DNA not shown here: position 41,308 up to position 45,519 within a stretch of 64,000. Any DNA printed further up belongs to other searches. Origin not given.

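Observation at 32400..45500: Three giant genes share a ~210-nt promoter / tandem-promoter leader / signal-peptide cassette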

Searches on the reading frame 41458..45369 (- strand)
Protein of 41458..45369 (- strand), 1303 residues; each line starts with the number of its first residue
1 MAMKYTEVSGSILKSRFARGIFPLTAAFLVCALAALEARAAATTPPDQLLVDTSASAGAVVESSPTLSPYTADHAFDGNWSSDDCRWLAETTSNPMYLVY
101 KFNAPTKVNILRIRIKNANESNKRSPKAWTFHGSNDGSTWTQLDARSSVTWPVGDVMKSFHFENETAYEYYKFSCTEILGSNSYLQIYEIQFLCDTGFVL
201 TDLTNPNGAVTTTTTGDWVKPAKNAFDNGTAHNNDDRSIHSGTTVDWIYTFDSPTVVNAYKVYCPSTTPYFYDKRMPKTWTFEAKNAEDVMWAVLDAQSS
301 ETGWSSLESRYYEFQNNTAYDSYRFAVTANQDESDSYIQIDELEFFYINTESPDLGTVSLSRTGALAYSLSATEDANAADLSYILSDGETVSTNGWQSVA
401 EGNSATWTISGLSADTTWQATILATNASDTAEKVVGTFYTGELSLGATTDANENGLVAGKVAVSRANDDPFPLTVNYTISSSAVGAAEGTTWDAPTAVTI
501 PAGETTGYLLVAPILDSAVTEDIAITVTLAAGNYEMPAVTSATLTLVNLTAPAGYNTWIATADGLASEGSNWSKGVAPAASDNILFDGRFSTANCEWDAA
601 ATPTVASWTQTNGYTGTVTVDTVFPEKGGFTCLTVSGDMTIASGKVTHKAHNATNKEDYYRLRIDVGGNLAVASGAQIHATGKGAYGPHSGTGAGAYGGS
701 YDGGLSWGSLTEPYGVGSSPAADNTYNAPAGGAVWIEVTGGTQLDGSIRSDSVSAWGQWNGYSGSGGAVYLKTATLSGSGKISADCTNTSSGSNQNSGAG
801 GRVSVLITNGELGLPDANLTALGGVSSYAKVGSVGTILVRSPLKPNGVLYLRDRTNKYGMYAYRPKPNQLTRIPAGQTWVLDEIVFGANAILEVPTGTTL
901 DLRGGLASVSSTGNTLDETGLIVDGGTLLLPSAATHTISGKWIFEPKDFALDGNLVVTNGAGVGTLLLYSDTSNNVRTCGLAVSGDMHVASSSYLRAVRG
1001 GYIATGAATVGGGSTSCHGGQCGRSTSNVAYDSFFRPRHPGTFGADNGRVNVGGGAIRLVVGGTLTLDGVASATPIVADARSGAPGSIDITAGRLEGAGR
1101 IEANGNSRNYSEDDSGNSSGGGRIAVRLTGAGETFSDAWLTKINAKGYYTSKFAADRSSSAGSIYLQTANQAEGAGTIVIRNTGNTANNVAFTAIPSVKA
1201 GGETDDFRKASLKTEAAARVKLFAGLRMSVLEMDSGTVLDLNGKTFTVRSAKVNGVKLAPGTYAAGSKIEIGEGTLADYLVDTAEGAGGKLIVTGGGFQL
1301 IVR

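Call 12: search_protein_families(library=pfam, proteins=[window:41458-45369:-], max_evalue=0.01)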
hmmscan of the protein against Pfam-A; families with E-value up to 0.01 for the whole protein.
window:41458-45369:- (1303 aa): 2 families
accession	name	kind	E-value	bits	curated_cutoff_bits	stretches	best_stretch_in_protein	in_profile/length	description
PF00754.31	F5_F8_type_C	-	1.4e-09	38.6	28.2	1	63-190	5-127/127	F5/8 type C domain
PF22633.2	F5_F8_type_C_2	-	5.4e-05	24.2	27.8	1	74-150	1-72/91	NedA-like, galactose-binding domain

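Call 38: search_protein_families(library=ncbifam, proteins=[window:41458-45369:-], max_evalue=0.01)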
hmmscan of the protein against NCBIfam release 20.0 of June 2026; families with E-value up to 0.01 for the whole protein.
window:41458-45369:- (1303 aa): 0 families
